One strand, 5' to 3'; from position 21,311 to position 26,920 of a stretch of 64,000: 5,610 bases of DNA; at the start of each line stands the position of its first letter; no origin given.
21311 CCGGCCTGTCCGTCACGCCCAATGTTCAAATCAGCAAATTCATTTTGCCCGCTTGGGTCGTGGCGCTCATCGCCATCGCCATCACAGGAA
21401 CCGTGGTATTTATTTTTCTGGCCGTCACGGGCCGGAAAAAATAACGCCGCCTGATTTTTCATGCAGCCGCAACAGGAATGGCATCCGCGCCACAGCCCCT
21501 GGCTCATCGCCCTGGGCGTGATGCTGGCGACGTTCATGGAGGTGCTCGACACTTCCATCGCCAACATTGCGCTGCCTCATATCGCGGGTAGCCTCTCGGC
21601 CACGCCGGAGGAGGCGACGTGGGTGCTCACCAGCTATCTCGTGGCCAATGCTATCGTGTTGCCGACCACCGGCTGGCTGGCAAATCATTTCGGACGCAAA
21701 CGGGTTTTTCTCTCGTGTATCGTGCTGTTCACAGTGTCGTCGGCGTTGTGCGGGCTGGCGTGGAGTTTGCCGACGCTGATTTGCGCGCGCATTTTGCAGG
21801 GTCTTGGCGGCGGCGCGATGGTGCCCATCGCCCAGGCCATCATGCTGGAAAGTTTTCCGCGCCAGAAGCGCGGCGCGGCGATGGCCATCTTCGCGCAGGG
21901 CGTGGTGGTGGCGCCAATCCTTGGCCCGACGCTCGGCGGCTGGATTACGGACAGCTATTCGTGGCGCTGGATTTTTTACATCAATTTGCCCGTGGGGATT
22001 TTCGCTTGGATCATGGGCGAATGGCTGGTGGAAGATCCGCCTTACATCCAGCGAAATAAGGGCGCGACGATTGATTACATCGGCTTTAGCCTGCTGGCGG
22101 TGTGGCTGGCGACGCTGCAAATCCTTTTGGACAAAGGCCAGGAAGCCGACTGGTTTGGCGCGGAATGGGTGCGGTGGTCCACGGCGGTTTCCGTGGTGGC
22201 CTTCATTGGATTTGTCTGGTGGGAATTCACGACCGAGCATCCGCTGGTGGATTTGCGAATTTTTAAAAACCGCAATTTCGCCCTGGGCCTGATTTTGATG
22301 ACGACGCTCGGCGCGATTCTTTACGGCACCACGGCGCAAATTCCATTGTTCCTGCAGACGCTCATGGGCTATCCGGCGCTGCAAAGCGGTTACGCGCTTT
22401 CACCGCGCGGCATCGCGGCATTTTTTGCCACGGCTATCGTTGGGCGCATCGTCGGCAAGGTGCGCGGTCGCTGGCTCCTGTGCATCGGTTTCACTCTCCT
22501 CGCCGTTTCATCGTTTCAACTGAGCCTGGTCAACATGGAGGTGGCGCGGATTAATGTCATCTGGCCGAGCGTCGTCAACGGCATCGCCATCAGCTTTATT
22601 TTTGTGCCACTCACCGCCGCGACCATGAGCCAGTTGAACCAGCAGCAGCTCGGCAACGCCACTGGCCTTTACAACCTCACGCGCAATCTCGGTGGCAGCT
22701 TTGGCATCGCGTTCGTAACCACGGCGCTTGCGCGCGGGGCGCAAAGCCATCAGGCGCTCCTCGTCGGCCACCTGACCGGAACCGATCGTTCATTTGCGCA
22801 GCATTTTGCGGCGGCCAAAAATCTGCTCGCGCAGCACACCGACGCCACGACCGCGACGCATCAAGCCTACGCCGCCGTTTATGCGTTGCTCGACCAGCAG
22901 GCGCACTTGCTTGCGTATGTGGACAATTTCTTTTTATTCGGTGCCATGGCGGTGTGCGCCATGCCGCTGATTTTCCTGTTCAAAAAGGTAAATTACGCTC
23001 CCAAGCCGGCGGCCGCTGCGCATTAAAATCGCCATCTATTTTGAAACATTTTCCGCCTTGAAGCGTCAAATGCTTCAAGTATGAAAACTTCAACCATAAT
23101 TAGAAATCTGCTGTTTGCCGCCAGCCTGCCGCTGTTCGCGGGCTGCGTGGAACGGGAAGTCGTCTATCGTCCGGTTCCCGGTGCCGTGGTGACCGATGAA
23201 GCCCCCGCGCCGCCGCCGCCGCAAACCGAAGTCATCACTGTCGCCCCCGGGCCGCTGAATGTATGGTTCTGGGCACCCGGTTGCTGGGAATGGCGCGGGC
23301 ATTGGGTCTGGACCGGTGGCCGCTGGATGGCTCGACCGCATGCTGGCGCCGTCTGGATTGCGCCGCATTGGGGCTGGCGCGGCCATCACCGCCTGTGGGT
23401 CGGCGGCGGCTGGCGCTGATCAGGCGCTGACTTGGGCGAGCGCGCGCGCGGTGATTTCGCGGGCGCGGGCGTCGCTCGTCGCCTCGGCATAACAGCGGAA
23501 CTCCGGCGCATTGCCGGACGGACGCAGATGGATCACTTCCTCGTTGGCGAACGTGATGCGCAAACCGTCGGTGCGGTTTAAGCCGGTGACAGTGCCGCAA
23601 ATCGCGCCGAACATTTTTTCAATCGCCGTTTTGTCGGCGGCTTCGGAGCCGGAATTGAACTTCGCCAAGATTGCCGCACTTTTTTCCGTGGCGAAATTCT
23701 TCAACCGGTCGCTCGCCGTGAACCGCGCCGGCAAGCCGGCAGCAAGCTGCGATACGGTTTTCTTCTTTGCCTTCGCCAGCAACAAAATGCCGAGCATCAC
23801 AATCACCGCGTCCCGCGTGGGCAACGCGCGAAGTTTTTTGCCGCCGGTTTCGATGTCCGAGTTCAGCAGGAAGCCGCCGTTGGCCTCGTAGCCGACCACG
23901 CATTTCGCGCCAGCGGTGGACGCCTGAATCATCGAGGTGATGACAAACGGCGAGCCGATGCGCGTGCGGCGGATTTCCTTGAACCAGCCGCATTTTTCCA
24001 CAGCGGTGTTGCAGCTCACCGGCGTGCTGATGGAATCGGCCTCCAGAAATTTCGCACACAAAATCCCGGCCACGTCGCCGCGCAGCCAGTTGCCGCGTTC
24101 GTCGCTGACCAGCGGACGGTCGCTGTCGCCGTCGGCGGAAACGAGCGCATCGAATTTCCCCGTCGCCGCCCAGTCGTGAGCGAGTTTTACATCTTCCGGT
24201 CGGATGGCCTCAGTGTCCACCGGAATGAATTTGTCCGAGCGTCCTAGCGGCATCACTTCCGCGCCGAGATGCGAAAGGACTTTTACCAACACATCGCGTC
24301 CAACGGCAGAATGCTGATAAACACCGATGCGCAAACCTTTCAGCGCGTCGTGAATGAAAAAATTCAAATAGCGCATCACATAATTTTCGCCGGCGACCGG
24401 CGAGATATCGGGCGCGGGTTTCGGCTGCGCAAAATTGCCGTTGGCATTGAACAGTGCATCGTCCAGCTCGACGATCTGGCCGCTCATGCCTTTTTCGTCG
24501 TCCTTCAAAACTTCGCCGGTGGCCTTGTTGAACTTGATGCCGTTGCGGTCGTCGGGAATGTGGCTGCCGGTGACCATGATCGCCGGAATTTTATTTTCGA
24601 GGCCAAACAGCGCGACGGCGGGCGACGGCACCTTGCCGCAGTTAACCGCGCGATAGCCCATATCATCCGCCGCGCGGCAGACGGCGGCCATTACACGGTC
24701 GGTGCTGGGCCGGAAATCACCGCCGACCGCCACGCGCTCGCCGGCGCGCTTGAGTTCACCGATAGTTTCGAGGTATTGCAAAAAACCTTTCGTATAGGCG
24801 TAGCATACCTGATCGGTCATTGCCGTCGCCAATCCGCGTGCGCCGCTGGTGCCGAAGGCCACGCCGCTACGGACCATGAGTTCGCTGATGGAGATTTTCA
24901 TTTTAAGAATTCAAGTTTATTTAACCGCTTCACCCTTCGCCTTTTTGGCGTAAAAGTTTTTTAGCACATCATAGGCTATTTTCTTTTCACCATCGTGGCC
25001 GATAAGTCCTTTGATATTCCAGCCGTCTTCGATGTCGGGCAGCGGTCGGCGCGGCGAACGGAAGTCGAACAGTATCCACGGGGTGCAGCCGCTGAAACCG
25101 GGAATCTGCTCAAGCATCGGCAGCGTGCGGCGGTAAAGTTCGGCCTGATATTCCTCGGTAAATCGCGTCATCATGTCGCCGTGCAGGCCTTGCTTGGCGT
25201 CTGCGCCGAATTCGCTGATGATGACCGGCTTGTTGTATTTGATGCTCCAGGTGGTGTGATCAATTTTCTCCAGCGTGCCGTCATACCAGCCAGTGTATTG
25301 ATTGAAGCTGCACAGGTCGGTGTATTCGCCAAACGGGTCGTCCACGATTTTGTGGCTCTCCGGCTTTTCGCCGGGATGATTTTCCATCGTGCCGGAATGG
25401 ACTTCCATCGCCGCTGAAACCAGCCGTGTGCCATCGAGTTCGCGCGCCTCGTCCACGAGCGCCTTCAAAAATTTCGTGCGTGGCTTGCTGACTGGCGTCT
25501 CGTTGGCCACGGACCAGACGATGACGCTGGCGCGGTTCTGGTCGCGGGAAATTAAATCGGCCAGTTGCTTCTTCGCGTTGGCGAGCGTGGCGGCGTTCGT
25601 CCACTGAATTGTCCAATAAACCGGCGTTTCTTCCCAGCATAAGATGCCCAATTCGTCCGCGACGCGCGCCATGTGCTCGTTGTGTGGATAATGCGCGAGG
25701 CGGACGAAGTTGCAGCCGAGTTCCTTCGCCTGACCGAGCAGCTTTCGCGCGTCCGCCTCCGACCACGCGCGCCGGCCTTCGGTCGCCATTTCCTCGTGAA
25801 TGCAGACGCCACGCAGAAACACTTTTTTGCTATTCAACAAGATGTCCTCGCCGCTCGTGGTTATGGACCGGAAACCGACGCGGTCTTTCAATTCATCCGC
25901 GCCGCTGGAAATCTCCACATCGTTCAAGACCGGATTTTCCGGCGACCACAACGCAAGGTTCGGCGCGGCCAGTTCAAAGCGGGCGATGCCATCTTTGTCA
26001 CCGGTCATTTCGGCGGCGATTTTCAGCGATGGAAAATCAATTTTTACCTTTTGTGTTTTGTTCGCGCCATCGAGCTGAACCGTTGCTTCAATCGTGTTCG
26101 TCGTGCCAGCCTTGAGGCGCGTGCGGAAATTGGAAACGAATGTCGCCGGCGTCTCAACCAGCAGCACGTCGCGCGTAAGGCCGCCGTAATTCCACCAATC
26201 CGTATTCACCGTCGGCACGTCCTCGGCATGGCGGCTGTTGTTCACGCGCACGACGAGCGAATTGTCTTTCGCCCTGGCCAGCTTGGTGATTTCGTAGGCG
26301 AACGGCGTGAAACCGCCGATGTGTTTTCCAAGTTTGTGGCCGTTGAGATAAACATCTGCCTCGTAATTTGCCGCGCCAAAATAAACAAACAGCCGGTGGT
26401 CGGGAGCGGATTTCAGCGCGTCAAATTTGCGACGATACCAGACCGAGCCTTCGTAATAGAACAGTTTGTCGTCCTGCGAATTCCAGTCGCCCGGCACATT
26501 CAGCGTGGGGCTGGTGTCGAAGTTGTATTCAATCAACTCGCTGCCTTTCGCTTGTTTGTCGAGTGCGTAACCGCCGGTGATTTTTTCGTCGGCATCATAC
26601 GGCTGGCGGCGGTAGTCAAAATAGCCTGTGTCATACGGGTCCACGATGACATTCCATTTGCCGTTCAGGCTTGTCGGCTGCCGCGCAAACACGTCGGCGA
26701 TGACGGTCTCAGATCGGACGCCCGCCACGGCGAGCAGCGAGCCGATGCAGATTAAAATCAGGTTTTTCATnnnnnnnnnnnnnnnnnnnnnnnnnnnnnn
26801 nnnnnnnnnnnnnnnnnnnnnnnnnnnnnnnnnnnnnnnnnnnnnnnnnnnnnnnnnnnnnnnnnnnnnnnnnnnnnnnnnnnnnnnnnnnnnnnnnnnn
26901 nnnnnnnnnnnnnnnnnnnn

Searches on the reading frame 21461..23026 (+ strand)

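Call 59: search_protein_families(library=pfam, proteins=[window:21461-23026:+], max_evalue=0.0001)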
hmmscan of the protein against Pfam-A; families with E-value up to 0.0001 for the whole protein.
window:21461-23026:+ (521 aa): 3 families
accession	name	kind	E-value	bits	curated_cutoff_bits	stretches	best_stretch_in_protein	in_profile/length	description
PF07690.21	MFS_1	-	5.3e-62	210.2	33.4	1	20-415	1-346/347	Major Facilitator Superfamily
PF00083.30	Sugar_tr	-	7.1e-13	48.7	22.3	1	50-197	46-199/452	Sugar (and other) transporter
PF06609.19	TRI12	-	1.2e-05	24.4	23.2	1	23-504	55-548/599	Fungal trichothecene efflux pump (TRI12)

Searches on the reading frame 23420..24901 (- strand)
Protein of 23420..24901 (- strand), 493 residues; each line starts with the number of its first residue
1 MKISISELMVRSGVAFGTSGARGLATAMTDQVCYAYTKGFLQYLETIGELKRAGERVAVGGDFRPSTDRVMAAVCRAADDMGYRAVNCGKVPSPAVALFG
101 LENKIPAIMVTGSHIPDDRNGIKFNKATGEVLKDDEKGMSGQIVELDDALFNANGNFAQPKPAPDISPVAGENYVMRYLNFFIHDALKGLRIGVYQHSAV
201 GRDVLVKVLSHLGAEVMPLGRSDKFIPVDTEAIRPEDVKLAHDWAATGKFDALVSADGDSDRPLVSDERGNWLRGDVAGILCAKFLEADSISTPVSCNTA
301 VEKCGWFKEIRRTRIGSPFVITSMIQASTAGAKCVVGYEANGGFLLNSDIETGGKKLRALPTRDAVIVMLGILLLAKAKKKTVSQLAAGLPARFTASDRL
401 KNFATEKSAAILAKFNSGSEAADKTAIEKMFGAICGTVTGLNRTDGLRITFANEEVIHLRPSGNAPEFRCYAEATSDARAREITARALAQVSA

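Call 59: search_protein_families(library=pfam, proteins=[window:23420-24901:-], max_evalue=0.0001)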
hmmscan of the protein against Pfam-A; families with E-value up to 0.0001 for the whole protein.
window:23420-24901:- (493 aa): 4 families
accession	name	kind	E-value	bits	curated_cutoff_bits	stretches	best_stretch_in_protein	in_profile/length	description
PF02878.22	PGM_PMM_I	-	2.4e-19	69.8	22.5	1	15-136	3-123/138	Phosphoglucomutase/phosphomannomutase, alpha/beta/alpha domain I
PF02879.22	PGM_PMM_II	-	4.5e-11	43.6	29.3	1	173-270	2-103/103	Phosphoglucomutase/phosphomannomutase, alpha/beta/alpha domain II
PF02880.22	PGM_PMM_III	-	3.8e-08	33.9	20.7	1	275-393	2-114/115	Phosphoglucomutase/phosphomannomutase, alpha/beta/alpha domain III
PF00408.26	PGM_PMM_IV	-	4.4e-07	30.3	23.1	1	424-486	12-64/68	Phosphoglucomutase/phosphomannomutase, C-terminal domain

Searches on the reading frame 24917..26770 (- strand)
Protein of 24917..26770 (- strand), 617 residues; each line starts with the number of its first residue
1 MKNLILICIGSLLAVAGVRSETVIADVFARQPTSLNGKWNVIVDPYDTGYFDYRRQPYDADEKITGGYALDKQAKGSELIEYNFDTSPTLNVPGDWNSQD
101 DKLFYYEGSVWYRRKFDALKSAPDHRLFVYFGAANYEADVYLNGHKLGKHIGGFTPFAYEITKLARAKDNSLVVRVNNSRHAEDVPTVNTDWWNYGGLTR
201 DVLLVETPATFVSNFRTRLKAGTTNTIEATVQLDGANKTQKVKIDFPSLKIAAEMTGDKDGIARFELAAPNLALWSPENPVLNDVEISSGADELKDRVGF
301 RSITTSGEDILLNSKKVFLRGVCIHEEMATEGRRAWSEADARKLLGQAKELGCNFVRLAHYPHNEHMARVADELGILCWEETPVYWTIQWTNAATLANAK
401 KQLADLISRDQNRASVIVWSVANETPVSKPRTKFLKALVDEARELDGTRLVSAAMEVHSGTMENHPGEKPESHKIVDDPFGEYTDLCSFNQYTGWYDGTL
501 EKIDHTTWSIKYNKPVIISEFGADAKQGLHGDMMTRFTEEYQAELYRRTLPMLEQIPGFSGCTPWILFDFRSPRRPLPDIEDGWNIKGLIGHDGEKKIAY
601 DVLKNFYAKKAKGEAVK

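Call 59: search_protein_families(library=pfam, proteins=[window:24917-26770:-], max_evalue=0.0001)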
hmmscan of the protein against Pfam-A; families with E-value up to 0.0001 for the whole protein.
window:24917-26770:- (617 aa): 4 families
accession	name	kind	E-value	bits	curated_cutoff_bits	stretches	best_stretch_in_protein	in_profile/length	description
PF02836.23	Glyco_hydro_2_C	-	1.6e-29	103.4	21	1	307-544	5-237/302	Glycosyl hydrolases family 2, TIM barrel domain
PF02837.24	Glyco_hydro_2_N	-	2.7e-17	63.6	28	1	63-208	22-169/169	Glycosyl hydrolases family 2, sugar binding domain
PF22666.2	Glyco_hydro_2_N2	-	7e-08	33.1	27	1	107-181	47-122/167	Glycosyl hydrolase 2 galactose-binding domain-like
PF13364.12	BetaGal_ABD2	-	3.5e-05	24.9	23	0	98-179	27-109/112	Beta-galactosidase second all-beta domain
